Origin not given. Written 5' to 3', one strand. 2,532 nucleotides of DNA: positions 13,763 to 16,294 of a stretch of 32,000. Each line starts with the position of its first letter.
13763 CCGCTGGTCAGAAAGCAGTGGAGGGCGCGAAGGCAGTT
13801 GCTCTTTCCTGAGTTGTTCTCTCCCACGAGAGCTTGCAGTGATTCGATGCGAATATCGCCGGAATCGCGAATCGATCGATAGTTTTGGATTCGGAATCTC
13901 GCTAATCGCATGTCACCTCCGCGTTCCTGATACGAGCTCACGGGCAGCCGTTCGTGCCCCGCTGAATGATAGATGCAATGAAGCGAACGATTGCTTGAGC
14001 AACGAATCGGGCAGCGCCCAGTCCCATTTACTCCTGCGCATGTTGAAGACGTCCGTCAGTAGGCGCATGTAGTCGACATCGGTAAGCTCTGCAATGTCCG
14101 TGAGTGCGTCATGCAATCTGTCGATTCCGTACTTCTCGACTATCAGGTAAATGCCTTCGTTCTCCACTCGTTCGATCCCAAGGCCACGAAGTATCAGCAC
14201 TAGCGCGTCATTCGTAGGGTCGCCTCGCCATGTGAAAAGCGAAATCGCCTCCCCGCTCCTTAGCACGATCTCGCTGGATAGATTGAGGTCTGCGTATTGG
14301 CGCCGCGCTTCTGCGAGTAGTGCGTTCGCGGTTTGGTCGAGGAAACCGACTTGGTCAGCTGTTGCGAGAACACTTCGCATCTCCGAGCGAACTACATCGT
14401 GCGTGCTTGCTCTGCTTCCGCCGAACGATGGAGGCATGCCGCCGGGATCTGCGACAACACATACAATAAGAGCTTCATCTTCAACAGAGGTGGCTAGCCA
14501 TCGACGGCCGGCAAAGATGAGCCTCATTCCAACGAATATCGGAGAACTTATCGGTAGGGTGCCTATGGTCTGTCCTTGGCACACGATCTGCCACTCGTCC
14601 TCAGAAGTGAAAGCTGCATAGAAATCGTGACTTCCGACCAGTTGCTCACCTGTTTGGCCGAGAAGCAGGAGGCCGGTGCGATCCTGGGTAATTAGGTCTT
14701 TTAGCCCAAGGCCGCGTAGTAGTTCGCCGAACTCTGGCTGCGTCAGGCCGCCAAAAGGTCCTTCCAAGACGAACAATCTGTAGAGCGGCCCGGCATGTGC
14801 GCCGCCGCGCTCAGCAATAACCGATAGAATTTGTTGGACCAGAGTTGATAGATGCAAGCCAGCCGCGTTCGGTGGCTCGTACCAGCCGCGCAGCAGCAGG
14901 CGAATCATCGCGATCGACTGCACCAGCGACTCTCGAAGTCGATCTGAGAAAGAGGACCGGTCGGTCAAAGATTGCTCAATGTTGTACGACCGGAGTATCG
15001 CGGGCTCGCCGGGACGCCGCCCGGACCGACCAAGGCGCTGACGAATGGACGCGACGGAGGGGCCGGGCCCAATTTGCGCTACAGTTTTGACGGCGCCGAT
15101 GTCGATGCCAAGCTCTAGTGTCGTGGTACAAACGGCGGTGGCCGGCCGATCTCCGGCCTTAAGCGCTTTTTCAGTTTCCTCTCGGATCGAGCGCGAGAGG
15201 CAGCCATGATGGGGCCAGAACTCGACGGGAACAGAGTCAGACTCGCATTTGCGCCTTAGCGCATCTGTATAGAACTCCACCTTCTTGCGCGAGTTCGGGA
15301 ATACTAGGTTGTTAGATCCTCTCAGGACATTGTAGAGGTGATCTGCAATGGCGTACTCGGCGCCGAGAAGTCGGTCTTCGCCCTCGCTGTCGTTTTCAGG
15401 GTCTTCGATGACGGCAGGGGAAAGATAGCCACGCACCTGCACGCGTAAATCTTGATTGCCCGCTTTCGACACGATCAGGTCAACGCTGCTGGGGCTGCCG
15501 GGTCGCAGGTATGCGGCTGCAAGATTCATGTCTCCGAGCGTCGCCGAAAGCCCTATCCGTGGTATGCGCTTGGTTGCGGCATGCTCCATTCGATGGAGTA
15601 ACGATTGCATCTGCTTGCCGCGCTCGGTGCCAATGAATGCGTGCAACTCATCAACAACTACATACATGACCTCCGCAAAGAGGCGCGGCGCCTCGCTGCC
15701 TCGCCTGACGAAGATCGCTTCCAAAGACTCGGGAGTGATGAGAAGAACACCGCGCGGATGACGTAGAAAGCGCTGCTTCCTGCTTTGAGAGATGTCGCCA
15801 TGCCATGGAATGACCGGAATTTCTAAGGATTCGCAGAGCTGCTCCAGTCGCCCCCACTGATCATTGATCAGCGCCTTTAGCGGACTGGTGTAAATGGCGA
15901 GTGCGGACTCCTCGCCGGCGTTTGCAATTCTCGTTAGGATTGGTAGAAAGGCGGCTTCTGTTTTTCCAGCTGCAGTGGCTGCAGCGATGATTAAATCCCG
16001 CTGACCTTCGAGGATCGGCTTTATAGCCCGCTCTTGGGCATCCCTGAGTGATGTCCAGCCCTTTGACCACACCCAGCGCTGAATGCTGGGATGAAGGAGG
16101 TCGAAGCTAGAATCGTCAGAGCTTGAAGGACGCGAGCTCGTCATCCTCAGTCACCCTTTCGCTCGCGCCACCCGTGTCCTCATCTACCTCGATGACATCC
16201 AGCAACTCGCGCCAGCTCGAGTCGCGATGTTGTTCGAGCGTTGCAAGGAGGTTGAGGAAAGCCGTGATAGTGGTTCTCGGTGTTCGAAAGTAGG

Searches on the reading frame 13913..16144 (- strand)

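Call 8: search_protein_families(library=pfam, proteins=[window:13913-16144:-], max_evalue=0.01)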
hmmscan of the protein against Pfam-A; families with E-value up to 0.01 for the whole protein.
window:13913-16144:- (743 aa): 3 families
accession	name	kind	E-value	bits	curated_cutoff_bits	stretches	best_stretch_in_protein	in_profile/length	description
PF00270.35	DEAD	-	5.5e-31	108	26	1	35-204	2-161/167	DEAD/DEAH box helicase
PF00271.37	Helicase_C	-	9.8e-15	55.2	23.5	1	270-376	6-108/110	Helicase conserved C-terminal domain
PF04851.21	ResIII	-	6.4e-08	33.1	22.5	1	32-203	3-162/164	Type III restriction enzyme, res subunit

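Call 40: search_protein_families(library=padloc, proteins=[window:13913-16144:-], max_evalue=0.00001)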
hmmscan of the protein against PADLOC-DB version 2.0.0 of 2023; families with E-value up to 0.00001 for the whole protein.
window:13913-16144:- (743 aa): 41 families (the best 25 are shown)
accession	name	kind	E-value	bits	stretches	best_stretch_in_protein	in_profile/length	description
PDLC03960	SngC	-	2.3e-267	887.4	1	12-735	4-718/720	-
PDLC02503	BrxHI|BrxHII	-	1.3e-121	405.1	1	12-738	3-692/698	BrxHI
PDLC02501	BrxHI|BrxHII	-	5e-73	244.6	1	28-731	19-700/925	BrxHI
PDLC02897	DpdJ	-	2.5e-34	116.3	1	12-380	80-454/1570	DpdJ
PDLC00037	DruE3|DruE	-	1e-16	57.9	1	338-379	1061-1102/2055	SNF2 family N-terminal domain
PDLC00035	DruE3|DruE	-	3.4e-15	52.8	1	325-383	1052-1109/1460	SNF2 family N-terminal domain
PDLC02896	DpdJ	-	1.1e-14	51.2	1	160-227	370-436/1487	DpdJ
PDLC00013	DruE1|DruE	-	1.7e-14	50.7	1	37-104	96-171/1776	SNF2 family N-terminal domain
PDLC00036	DruE3|DruE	-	1.8e-14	49.8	1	39-109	99-172/2023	SNF2 family N-terminal domain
PDLC02870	DpdF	-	7e-14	49.2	1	29-382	10-324/534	DpdF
PDLC00192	HamB1|HamB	-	1.3e-13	47.6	1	32-204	268-435/1104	DEAD-box helicase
PDLC01252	Cas3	-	1.1e-12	46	1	51-379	2-290/324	CAS-I; effector_G3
PDLC02864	DpdF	-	1.2e-12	45.4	1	29-382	19-332/610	DpdF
PDLC00015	DruE2|DruE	-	5.7e-12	42.1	0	31-75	95-139/1887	SNF2 family N-terminal domain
PDLC03928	PsyrT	-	1.6e-11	41.2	1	31-169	20-153/689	-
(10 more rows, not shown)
